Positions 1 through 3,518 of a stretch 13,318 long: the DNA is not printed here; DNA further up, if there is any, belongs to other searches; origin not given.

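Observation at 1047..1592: Repeat copies are diverged at synonymous sites but nearly identical in protein, the signature of purifying selection on each unit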

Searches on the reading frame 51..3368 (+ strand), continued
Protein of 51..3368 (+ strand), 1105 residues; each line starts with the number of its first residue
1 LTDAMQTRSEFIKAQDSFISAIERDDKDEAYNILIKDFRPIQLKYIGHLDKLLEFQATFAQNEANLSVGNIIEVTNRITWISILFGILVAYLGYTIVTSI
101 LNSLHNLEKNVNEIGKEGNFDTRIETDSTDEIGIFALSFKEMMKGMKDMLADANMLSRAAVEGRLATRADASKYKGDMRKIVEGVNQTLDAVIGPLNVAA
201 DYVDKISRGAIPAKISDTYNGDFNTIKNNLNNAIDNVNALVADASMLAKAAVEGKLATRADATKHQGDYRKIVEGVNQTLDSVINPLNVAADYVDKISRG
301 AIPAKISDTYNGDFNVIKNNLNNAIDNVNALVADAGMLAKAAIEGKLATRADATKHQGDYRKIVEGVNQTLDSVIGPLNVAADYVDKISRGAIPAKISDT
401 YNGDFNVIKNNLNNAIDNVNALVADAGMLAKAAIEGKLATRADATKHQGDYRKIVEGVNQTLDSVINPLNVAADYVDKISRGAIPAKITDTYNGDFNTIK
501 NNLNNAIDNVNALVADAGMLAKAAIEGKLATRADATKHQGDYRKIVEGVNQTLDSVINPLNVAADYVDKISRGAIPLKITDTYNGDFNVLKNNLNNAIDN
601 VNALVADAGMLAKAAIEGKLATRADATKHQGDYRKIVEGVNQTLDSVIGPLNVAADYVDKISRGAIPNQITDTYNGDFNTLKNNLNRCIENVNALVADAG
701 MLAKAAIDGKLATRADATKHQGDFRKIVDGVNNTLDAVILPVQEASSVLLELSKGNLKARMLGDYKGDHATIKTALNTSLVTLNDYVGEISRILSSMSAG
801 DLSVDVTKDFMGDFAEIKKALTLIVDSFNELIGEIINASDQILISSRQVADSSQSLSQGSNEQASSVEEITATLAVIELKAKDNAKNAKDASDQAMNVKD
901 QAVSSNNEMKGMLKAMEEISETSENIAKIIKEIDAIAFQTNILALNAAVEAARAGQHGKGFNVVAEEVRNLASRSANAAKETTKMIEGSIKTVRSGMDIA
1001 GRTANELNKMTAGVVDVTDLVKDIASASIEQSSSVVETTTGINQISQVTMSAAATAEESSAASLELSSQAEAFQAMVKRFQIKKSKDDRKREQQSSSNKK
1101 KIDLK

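Call 10: find_homologous_proteins(query=window:51-3368:+)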
Query window:51-3368:+ (1105 aa): 7999 proteins with E <= 0.001 among 8000 candidates; the best 120 are listed.
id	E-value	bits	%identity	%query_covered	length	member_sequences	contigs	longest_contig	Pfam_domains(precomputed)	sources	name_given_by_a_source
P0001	0.0e+0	3339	56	85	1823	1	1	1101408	PF00015.27,PF00672.31,PF17231.8,PF05755.18,PF18947.6,PF12213.15,PF07889.18,PF10213.15,PF07554.20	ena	-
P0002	0.0e+0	2563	54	87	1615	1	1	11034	PF00015.27,PF00672.31,PF27212.1,PF18947.6,PF26416.1,PF09499.18,PF08766.17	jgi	-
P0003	0.0e+0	2435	65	67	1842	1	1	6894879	PF00015.27,PF00672.31,PF04691.18,PF05755.18,PF08059.19,PF13012.12,PF20663.4,PF18947.6,PF11680.15,PF27945.1,PF26946.1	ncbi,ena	-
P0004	0.0e+0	2432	95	87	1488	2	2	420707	PF00015.27,PF00672.31,PF21224.4,PF02049.24,PF13012.12,PF12729.14,PF18947.6,PF14780.12,PF03377.20,PF26946.1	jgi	jgi:methyl-accepting chemotaxis protein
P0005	0.0e+0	2422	51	86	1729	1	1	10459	PF00015.27,PF00672.31,PF24487.2,PF20663.4,PF12729.14,PF18947.6,PF02203.22,PF26946.1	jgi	jgi:methyl-accepting chemotaxis protein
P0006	0.0e+0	2317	100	100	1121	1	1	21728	PF00015.27,PF00672.31,PF18947.6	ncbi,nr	ncbi:MAG: methyl-accepting chemotaxis protein, partial [Leptospiraceae bacterium]|nr:methyl-acceptin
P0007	0.0e+0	2289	53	86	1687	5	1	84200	PF00015.27,PF00672.31,PF28543.1,PF18575.7,PF13012.12,PF18947.6,PF26946.1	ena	-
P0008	0.0e+0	2236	64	65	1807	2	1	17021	PF00672.31,PF13188.14,PF15702.12,PF26373.1,PF25911.1,PF05755.18,PF08448.17,PF18947.6,PF00989.32,PF26946.1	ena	-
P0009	0.0e+0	2225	55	85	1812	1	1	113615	PF21927.2,PF00015.27,PF00672.31,PF19736.5,PF11172.14,PF18575.7,PF04380.19,PF13680.13,PF13012.12,PF18947.6,PF26946.1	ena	-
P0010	0.0e+0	2173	60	62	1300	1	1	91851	PF00015.27,PF00672.31,PF18947.6,PF11214.14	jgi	-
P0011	0.0e+0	2113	74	85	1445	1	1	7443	PF00015.27,PF00672.31,PF18575.7,PF13012.12,PF12729.14,PF18947.6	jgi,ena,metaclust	metaclust:\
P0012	0.0e+0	2105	74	85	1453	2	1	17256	PF00015.27,PF00672.31,PF18575.7,PF13012.12,PF12729.14,PF18947.6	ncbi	-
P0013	0.0e+0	2099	74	85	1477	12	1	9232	PF00015.27,PF00672.31,PF18575.7,PF13012.12,PF12729.14,PF18947.6,PF02203.22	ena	-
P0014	0.0e+0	2097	74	85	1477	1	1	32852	PF00015.27,PF00672.31,PF18575.7,PF13012.12,PF12729.14,PF18947.6,PF02203.22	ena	-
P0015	0.0e+0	2073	56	85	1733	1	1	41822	PF00015.27,PF00672.31,PF25911.1,PF12729.14,PF18947.6,PF03377.20,PF27278.1,PF02203.22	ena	-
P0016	0.0e+0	2048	53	87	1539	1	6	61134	PF00015.27,PF00672.31,PF27212.1,PF18947.6,PF16591.12,PF26946.1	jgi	jgi:methyl-accepting chemotaxis protein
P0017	0.0e+0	2009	65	67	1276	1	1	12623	PF00672.31,PF21924.2,PF25911.1,PF08641.18,PF22737.2,PF13012.12,PF18947.6,PF11680.15,PF27945.1,PF27980.1,PF26946.1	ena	-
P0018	0.0e+0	2001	53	88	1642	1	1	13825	PF00015.27,PF00672.31,PF11277.14,PF13012.12,PF25605.2,PF18947.6,PF26946.1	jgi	jgi:methyl-accepting chemotaxis protein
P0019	0.0e+0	1997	59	86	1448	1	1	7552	PF00015.27,PF00672.31,PF27212.1,PF25911.1,PF18947.6,PF07889.18,PF09499.18,PF26946.1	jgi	jgi:methyl-accepting chemotaxis protein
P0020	0.0e+0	1946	82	74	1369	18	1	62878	PF21927.2,PF00015.27,PF00672.31,PF18575.7,PF13012.12,PF12729.14,PF18947.6,PF21865.3,PF02203.22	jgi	jgi:methyl-accepting chemotaxis protein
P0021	0.0e+0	1946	58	86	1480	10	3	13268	PF00015.27,PF00672.31,PF27212.1,PF26983.1,PF18947.6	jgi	-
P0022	0.0e+0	1933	58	86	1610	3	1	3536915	PF00015.27,PF00672.31,PF04513.18,PF04906.19,PF27212.1,PF25911.1,PF18947.6,PF09499.18,PF26946.1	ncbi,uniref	ncbi:methyl-accepting chemotaxis protein [Limnobacter thiooxidans]|uniref:methyl-accepting chemotaxi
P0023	0.0e+0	1907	60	91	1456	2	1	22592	PF00015.27,PF00672.31,PF20647.4,PF13012.12,PF12729.14,PF18947.6,PF09499.18,PF02203.22,PF26946.1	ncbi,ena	-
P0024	0.0e+0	1882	55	89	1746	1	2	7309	PF00015.27,PF00672.31,PF25911.1,PF05491.20,PF13012.12,PF12729.14,PF18947.6,PF02203.22,PF26946.1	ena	-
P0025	0.0e+0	1878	55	86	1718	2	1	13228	PF00015.27,PF00672.31,PF21924.2,PF13012.12,PF18947.6,PF08651.16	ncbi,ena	-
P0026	0.0e+0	1866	70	66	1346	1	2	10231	PF21927.2,PF18575.7,PF24487.2,PF13012.12,PF26946.1,PF00015.27,PF00672.31,PF21924.2,PF22798.3,PF06248.20,PF22737.2,PF18947.6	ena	-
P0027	0.0e+0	1857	60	86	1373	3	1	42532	PF00015.27,PF00672.31,PF25911.1,PF05755.18,PF22737.2,PF13012.12,PF18947.6,PF22802.2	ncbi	ncbi:Methyl-accepting chemotaxis protein, partial [Hydrocarboniphaga daqingensis]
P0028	0.0e+0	1851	46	87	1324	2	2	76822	PF21927.2,PF00015.27,PF18575.7,PF18947.6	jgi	-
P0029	0.0e+0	1827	63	82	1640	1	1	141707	PF00015.27,PF00672.31,PF26769.1,PF13012.12,PF12729.14,PF18947.6,PF03377.20,PF25687.2,PF27278.1,PF02203.22,PF26946.1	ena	-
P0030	0.0e+0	1820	55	84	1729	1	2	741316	PF00015.27,PF00672.31,PF13012.12,PF12729.14,PF18947.6,PF27945.1,PF26946.1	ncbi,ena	-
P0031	0.0e+0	1800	53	87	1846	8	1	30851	PF00015.27,PF00672.31,PF09694.17,PF25911.1,PF05491.20,PF08059.19,PF13012.12,PF12729.14,PF18947.6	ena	-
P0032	0.0e+0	1790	43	85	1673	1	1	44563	PF00015.27,PF00672.31,PF05491.20,PF18947.6,PF07215.17,PF15731.12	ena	-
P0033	0.0e+0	1790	61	86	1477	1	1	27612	PF00015.27,PF00672.31,PF25911.1,PF13012.12,PF12729.14,PF18947.6,PF27945.1,PF02203.22,PF26946.1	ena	-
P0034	0.0e+0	1777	56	87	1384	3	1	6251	PF00015.27,PF00672.31,PF13426.14,PF08448.17,PF18947.6,PF26946.1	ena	-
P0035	0.0e+0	1775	63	65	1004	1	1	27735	PF00928.27,PF25911.1,PF25812.2,PF13012.12,PF27278.1,PF26946.1,PF00672.31,PF11172.14,PF08641.18,PF06103.17,PF18947.6,PF11680.15,PF21865.3,PF05209.19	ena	-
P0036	0.0e+0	1771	61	86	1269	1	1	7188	PF00015.27,PF00672.31,PF26263.1,PF25911.1,PF13012.12,PF20663.4,PF18947.6,PF03377.20,PF27278.1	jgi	jgi:methyl-accepting chemotaxis protein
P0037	0.0e+0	1761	58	86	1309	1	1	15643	PF00015.27,PF00672.31,PF25177.1,PF20663.4,PF12729.14,PF18947.6,PF24557.3,PF14735.12,PF27278.1,PF08651.16,PF02203.22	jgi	-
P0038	0.0e+0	1761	48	96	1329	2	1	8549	PF00015.27,PF00672.31,PF09010.17,PF13680.13,PF08059.19,PF12729.14,PF18947.6,PF21865.3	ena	-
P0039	0.0e+0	1761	65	92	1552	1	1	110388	PF00015.27,PF00672.31,PF21924.2,PF00928.27,PF12729.14,PF18947.6,PF10213.15,PF02203.22,PF26946.1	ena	-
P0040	0.0e+0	1759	50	86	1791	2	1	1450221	PF21927.2,PF00015.27,PF00672.31,PF18575.7,PF25812.2,PF13012.12,PF12729.14,PF18947.6,PF27945.1,PF26946.1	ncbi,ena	-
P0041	0.0e+0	1757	62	85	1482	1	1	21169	PF00015.27,PF00672.31,PF25911.1,PF11277.14,PF13012.12,PF25605.2,PF18947.6,PF26946.1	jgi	jgi:methyl-accepting chemotaxis protein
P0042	0.0e+0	1754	55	87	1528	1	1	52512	PF00015.27,PF00672.31,PF26983.1,PF18947.6,PF16591.12,PF21983.3,PF26946.1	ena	-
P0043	0.0e+0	1752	51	91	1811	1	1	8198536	PF00015.27,PF00672.31,PF21924.2,PF12729.14,PF18947.6,PF27945.1,PF02203.22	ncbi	-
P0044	0.0e+0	1748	55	85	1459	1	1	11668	PF13426.14,PF00928.27,PF27945.1,PF00015.27,PF00672.31,PF21924.2,PF09351.16,PF04906.19,PF06103.17,PF06248.20,PF08448.17,PF18947.6,PF07889.18,PF00989.32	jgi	jgi:methyl-accepting chemotaxis protein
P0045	0.0e+0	1745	64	85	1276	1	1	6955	PF00015.27,PF00672.31,PF12729.14,PF18947.6,PF21865.3,PF02203.22,PF26946.1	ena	-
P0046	0.0e+0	1742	55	86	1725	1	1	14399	PF00015.27,PF00672.31,PF12729.14,PF18947.6,PF09403.16,PF11680.15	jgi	jgi:methyl-accepting chemotaxis protein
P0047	0.0e+0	1731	51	91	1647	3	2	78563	PF00015.27,PF00672.31,PF14942.12,PF05491.20,PF13012.12,PF18947.6,PF15731.12,PF22097.2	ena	-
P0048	0.0e+0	1729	41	87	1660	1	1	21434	PF00015.27,PF00672.31,PF04691.18,PF18575.7,PF20769.3,PF13012.12,PF18947.6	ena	-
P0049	0.0e+0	1726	72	86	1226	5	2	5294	PF00015.27,PF00672.31,PF13012.12,PF18947.6,PF26946.1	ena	-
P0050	0.0e+0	1721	52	96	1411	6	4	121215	PF00015.27,PF00672.31,PF28136.1,PF12729.14,PF18947.6,PF02203.22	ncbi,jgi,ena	jgi:methyl-accepting chemotaxis protein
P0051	0.0e+0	1716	55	62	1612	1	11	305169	PF00015.27,PF00672.31,PF13344.13,PF08059.19,PF13012.12,PF18947.6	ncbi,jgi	ncbi:MAG: methyl-accepting chemotaxis protein [Bryobacteraceae bacterium]|jgi:methyl-accepting chemo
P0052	0.0e+0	1708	54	85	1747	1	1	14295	PF00015.27,PF00672.31,PF25911.1,PF12729.14,PF18947.6,PF27278.1,PF26946.1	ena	-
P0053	0.0e+0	1700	55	62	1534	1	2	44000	PF00015.27,PF00672.31,PF13344.13,PF08059.19,PF13012.12,PF18947.6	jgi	-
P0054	0.0e+0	1694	60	81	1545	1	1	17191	PF13426.14,PF27945.1,PF00072.31,PF27278.1,PF00015.27,PF00672.31,PF27212.1,PF08448.17,PF18947.6,PF00989.32,PF08651.16,PF08766.17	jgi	jgi:PAS domain S-box-containing protein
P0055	0.0e+0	1680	43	72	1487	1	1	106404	PF00672.31,PF05491.20,PF13012.12,PF18947.6,PF07215.17,PF15731.12,PF25588.2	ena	-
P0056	0.0e+0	1679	54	91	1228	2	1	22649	PF00015.27,PF00672.31,PF05755.18,PF13012.12,PF18947.6,PF26946.1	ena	-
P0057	0.0e+0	1671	58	85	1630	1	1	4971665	PF00015.27,PF00672.31,PF08447.19,PF13426.14,PF13012.12,PF10195.15,PF18947.6,PF00989.32,PF26946.1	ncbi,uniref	ncbi:methyl-accepting chemotaxis protein [Methylomonas sp. AM2-LC]|uniref:methyl-accepting chemotaxi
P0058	0.0e+0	1669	55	86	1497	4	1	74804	PF00015.27,PF00672.31,PF10256.15,PF25911.1,PF13012.12,PF18947.6,PF26946.1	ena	-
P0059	0.0e+0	1662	51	63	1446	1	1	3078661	PF00015.27,PF00672.31,PF07299.17,PF17908.7,PF05491.20,PF22728.2,PF18947.6,PF15731.12,PF24638.2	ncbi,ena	-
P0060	0.0e+0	1643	58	85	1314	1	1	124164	PF00015.27,PF00672.31,PF25911.1,PF13012.12,PF12729.14,PF18947.6,PF02203.22,PF26946.1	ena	-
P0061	0.0e+0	1643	59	86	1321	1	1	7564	PF00015.27,PF00672.31,PF27212.1,PF13012.12,PF18947.6,PF26946.1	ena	-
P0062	0.0e+0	1642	48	84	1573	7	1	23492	PF00015.27,PF00672.31,PF08059.19,PF13012.12,PF18947.6,PF07889.18,PF11214.14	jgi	jgi:methyl-accepting chemotaxis protein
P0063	0.0e+0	1638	60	85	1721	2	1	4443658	PF00015.27,PF08447.19,PF13426.14,PF13012.12,PF18947.6,PF09403.16,PF07889.18,PF11680.15,PF00989.32,PF26946.1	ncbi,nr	ncbi:methyl-accepting chemotaxis protein [Methylomonas sp. EFPC3]|nr:methyl-accepting chemotaxis pro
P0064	0.0e+0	1634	54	90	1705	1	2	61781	PF00015.27,PF00672.31,PF13012.12,PF18947.6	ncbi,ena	-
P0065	0.0e+0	1624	67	61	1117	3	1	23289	PF25812.2,PF13012.12,PF17236.9,PF26946.1,PF00672.31,PF21924.2,PF02049.24,PF18947.6,PF11680.15,PF21865.3,PF10213.15,PF27980.1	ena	-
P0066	0.0e+0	1611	57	89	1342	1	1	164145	PF00015.27,PF00672.31,PF28543.1,PF13426.14,PF18947.6,PF12075.14,PF26946.1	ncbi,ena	-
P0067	0.0e+0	1598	91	70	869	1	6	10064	PF00015.27,PF00672.31,PF18947.6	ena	-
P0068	0.0e+0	1594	61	81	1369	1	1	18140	PF00015.27,PF00672.31,PF27212.1,PF18947.6,PF08651.16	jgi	jgi:methyl-accepting chemotaxis protein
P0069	0.0e+0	1593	70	55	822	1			PF00672.31,PF18947.6,PF11214.14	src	-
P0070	0.0e+0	1584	47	84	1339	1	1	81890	PF00015.27,PF00672.31,PF13344.13,PF08059.19,PF13012.12,PF18947.6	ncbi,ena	-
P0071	0.0e+0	1582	61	81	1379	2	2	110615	PF00015.27,PF00672.31,PF27212.1,PF08641.18,PF08059.19,PF18947.6,PF09499.18,PF27278.1,PF26946.1,PF08766.17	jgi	-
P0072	0.0e+0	1582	59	91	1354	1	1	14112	PF00015.27,PF00672.31,PF04691.18,PF13012.12,PF12729.14,PF18947.6,PF21865.3,PF02203.22,PF26946.1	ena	-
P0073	0.0e+0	1581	59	90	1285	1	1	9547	PF21927.2,PF00015.27,PF00672.31,PF18575.7,PF13680.13,PF13012.12,PF18947.6,PF17236.9,PF12075.14,PF26946.1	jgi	jgi:methyl-accepting chemotaxis protein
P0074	0.0e+0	1580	57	84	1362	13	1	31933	PF00015.27,PF00672.31,PF05755.18,PF18947.6,PF12213.15,PF07889.18,PF21865.3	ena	-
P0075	0.0e+0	1575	55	91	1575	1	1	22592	PF00015.27,PF00672.31,PF13012.12,PF18947.6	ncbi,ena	-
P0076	0.0e+0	1574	60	85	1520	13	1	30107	PF00015.27,PF00672.31,PF27212.1,PF05755.18,PF13012.12,PF12729.14,PF18947.6,PF27945.1,PF21983.3,PF02203.22,PF26946.1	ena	-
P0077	0.0e+0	1572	57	70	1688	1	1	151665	PF13426.14,PF04700.18,PF08059.19,PF20663.4,PF27945.1,PF26946.1,PF00015.27,PF00672.31,PF12729.14,PF08448.17,PF18947.6,PF10213.15,PF08651.16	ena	-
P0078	0.0e+0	1565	67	60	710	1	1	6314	PF00672.31,PF27212.1,PF08059.19,PF13012.12,PF18947.6,PF11214.14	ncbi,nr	ncbi:MAG: methyl-accepting chemotaxis protein, partial [Euryarchaeota archaeon]|nr:methyl-accepting 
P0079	0.0e+0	1563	56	89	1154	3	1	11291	PF16200.11,PF25911.1,PF05755.18,PF13012.12,PF26946.1,PF00015.27,PF00672.31,PF21924.2,PF04691.18,PF27212.1,PF18947.6,PF09403.16,PF07889.18,PF21983.3,PF27980.1,PF08766.17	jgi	jgi:methyl-accepting chemotaxis protein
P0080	0.0e+0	1563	53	86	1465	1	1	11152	PF00015.27,PF00672.31,PF25911.1,PF08059.19,PF13012.12,PF12729.14,PF18947.6,PF26946.1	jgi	jgi:methyl-accepting chemotaxis protein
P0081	0.0e+0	1562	58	86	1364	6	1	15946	PF00015.27,PF00672.31,PF27212.1,PF08059.19,PF13012.12,PF12729.14,PF18947.6,PF20300.5,PF02203.22,PF26946.1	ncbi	-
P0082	0.0e+0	1562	57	91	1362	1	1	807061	PF00015.27,PF00672.31,PF13426.14,PF27212.1,PF12467.14,PF20663.4,PF08448.17,PF18947.6,PF21983.3,PF26946.1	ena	-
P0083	0.0e+0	1561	45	84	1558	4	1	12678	PF00015.27,PF00672.31,PF04057.19,PF08059.19,PF18947.6,PF07889.18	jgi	jgi:methyl-accepting chemotaxis protein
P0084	0.0e+0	1560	52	85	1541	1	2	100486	PF00015.27,PF00672.31,PF25911.1,PF13012.12,PF12729.14,PF18947.6,PF26946.1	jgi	-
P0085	0.0e+0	1557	45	84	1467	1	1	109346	PF00015.27,PF00672.31,PF08794.17,PF04057.19,PF08059.19,PF18947.6,PF07889.18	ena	-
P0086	0.0e+0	1549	48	92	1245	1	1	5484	PF00015.27,PF00672.31,PF18947.6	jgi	jgi:methyl-accepting chemotaxis protein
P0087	0.0e+0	1538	61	87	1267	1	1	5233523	PF21927.2,PF00015.27,PF00672.31,PF18575.7,PF12729.14,PF18947.6,PF07889.18,PF26946.1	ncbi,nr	ncbi:methyl-accepting chemotaxis protein [Methylomonas sp. LW13]|nr:methyl-accepting chemotaxis prot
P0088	0.0e+0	1538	61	87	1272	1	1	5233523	PF21927.2,PF00015.27,PF00672.31,PF18575.7,PF12729.14,PF18947.6,PF07889.18,PF26946.1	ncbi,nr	ncbi:methyl-accepting chemotaxis protein [Methylomonas sp. LW13]|nr:methyl-accepting chemotaxis prot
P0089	0.0e+0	1537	60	69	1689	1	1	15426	PF00015.27,PF00672.31,PF05491.20,PF14747.12,PF13012.12,PF12729.14,PF18947.6,PF15731.12,PF22097.2,PF02203.22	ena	-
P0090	0.0e+0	1535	59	85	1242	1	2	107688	PF25911.1,PF13012.12,PF26946.1,PF00015.27,PF00672.31,PF21924.2,PF04691.18,PF27212.1,PF08641.18,PF06248.20,PF22737.2,PF18947.6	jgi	jgi:methyl-accepting chemotaxis protein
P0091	0.0e+0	1531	56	88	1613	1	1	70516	PF21927.2,PF00015.27,PF00672.31,PF18575.7,PF12729.14,PF18947.6,PF26946.1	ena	-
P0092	0.0e+0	1529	59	84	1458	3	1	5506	PF13426.14,PF25911.1,PF24820.2,PF05755.18,PF13012.12,PF00015.27,PF00672.31,PF08447.19,PF22737.2,PF08448.17,PF18947.6,PF00989.32,PF21865.3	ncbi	-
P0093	0.0e+0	1528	63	62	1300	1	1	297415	PF00015.27,PF18197.7,PF00672.31,PF13012.12,PF18947.6,PF11214.14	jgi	jgi:methyl-accepting chemotaxis protein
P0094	0.0e+0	1526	58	85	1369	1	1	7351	PF21927.2,PF00015.27,PF00672.31,PF21924.2,PF04906.19,PF18575.7,PF13012.12,PF18947.6,PF12075.14,PF26946.1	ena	-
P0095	0.0e+0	1523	52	85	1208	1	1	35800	PF00015.27,PF00672.31,PF13012.12,PF18947.6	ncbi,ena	-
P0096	0.0e+0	1522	45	89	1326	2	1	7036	PF00015.27,PF00672.31,PF18947.6,PF11214.14,PF08651.16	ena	-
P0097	0.0e+0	1520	45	84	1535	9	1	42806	PF00015.27,PF00672.31,PF08794.17,PF04057.19,PF08059.19,PF18947.6,PF07889.18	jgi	jgi:methyl-accepting chemotaxis protein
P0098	0.0e+0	1518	47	84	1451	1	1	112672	PF00015.27,PF00672.31,PF12729.14,PF18947.6,PF26946.1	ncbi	-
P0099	0.0e+0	1517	54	81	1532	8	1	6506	PF00015.27,PF00672.31,PF18947.6,PF16591.12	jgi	jgi:methyl-accepting chemotaxis protein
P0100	0.0e+0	1513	51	86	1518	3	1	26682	PF00015.27,PF00672.31,PF25911.1,PF12729.14,PF18947.6,PF04108.18,PF02203.22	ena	-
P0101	0.0e+0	1512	54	83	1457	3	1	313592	PF00015.27,PF00672.31,PF25812.2,PF08448.17,PF18947.6,PF00989.32,PF08651.16,PF26946.1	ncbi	ncbi:Methyl-accepting chemotaxis protein (MCP) signaling domain protein [anaerobic digester metageno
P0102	0.0e+0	1510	50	91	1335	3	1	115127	PF00015.27,PF00672.31,PF13012.12,PF12729.14,PF18947.6,PF02203.22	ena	-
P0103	0.0e+0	1500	57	85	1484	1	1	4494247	PF00015.27,PF00672.31,PF12729.14,PF18947.6,PF26946.1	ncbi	-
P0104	0.0e+0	1496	68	65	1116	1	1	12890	PF13426.14,PF13188.14,PF25911.1,PF13012.12,PF00672.31,PF08447.19,PF02049.24,PF22737.2,PF08448.17,PF18947.6,PF00989.32,PF21865.3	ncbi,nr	ncbi:MAG: PAS domain-containing protein, partial [Nevskia sp.]|nr:PAS domain-containing protein [Nev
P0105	0.0e+0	1494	59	89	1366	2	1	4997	PF00015.27,PF00672.31,PF21924.2,PF12729.14,PF18947.6,PF21865.3,PF21983.3,PF26946.1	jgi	-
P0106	0.0e+0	1493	62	67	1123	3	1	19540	PF00672.31,PF27212.1,PF26983.1,PF05755.18,PF18947.6,PF12213.15,PF07889.18,PF21865.3,PF07554.20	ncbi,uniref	ncbi:MAG: HAMP domain-containing protein, partial [Algiphilus sp.]|uniref:HAMP domain-containing pro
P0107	0.0e+0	1492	60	85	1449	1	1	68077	PF00015.27,PF00672.31,PF21924.2,PF27212.1,PF25911.1,PF13012.12,PF12729.14,PF18947.6,PF27945.1,PF26946.1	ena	-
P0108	0.0e+0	1488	56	92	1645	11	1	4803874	PF00015.27,PF00672.31,PF08447.19,PF13426.14,PF13682.12,PF18947.6,PF07889.18,PF00989.32,PF26946.1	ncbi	ncbi:methyl-accepting chemotaxis protein [Methylomonas sp. YC3]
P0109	0.0e+0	1487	60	85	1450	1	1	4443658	PF21927.2,PF00015.27,PF18575.7,PF25911.1,PF13012.12,PF12729.14,PF18947.6,PF07889.18,PF11680.15,PF26946.1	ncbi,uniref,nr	ncbi:methyl-accepting chemotaxis protein [Methylomonas sp. EFPC3]|uniref:methyl-accepting chemotaxis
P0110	0.0e+0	1485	55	62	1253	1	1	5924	PF00015.27,PF00672.31,PF13344.13,PF08059.19,PF13012.12,PF18947.6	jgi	-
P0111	0.0e+0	1484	58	85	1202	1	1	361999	PF00015.27,PF00672.31,PF12729.14,PF18947.6,PF02203.22,PF26946.1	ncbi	-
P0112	0.0e+0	1482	60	91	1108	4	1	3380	PF00015.27,PF00672.31,PF13012.12,PF18947.6,PF11680.15,PF14084.12,PF13166.13,PF26946.1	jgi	jgi:methyl-accepting chemotaxis protein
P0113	0.0e+0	1479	61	86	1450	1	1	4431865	PF21927.2,PF18575.7,PF25911.1,PF13012.12,PF26946.1,PF00015.27,PF10195.15,PF12729.14,PF18947.6,PF09403.16,PF07889.18,PF11680.15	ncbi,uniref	ncbi:methyl-accepting chemotaxis protein [Methylomonas sp. HW2-6]|uniref:methyl-accepting chemotaxis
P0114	0.0e+0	1479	41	86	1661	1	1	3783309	PF00015.27,PF00672.31,PF04691.18,PF20769.3,PF27212.1,PF13012.12,PF18947.6,PF08651.16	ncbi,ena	-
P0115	0.0e+0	1478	43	87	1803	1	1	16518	PF21927.2,PF00015.27,PF00672.31,PF18575.7,PF25911.1,PF13012.12,PF12729.14,PF18947.6,PF27945.1,PF02203.22,PF26946.1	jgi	jgi:methyl-accepting chemotaxis protein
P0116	0.0e+0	1478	58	86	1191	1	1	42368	PF21927.2,PF00015.27,PF00672.31,PF18575.7,PF13012.12,PF18947.6,PF26946.1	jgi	jgi:methyl-accepting chemotaxis protein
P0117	0.0e+0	1477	49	86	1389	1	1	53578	PF00015.27,PF00672.31,PF12729.14,PF18947.6,PF02203.22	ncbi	ncbi:MAG: MCP four helix bundle domain-containing protein [Pseudomonadota bacterium]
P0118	0.0e+0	1467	56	89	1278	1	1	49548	PF21927.2,PF00015.27,PF00672.31,PF21924.2,PF18575.7,PF13012.12,PF18947.6,PF26946.1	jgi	-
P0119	0.0e+0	1467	56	89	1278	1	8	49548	PF21927.2,PF00015.27,PF00672.31,PF21924.2,PF18575.7,PF13012.12,PF18947.6,PF26946.1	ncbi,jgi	ncbi:MAG: methyl-accepting chemotaxis protein [Terriglobia bacterium]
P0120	0.0e+0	1466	57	91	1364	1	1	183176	PF00015.27,PF00672.31,PF06248.20,PF11135.14,PF12729.14,PF18947.6,PF27278.1,PF26946.1,PF08766.17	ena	-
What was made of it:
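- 3..3368 (+): Methyl-accepting chemotaxis protein gene. It is cut at its 5' end by the contig edge and is identical to P0006, an NCBI 'MAG: Leptospiraceae bacterium' partial MCP of 1121 aa. 100% match to P0006 (call 10).
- On Poly-HAMP chemoreceptor array (HAMP_2 / types A+B): Many database homologues share this architecture (call 10).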
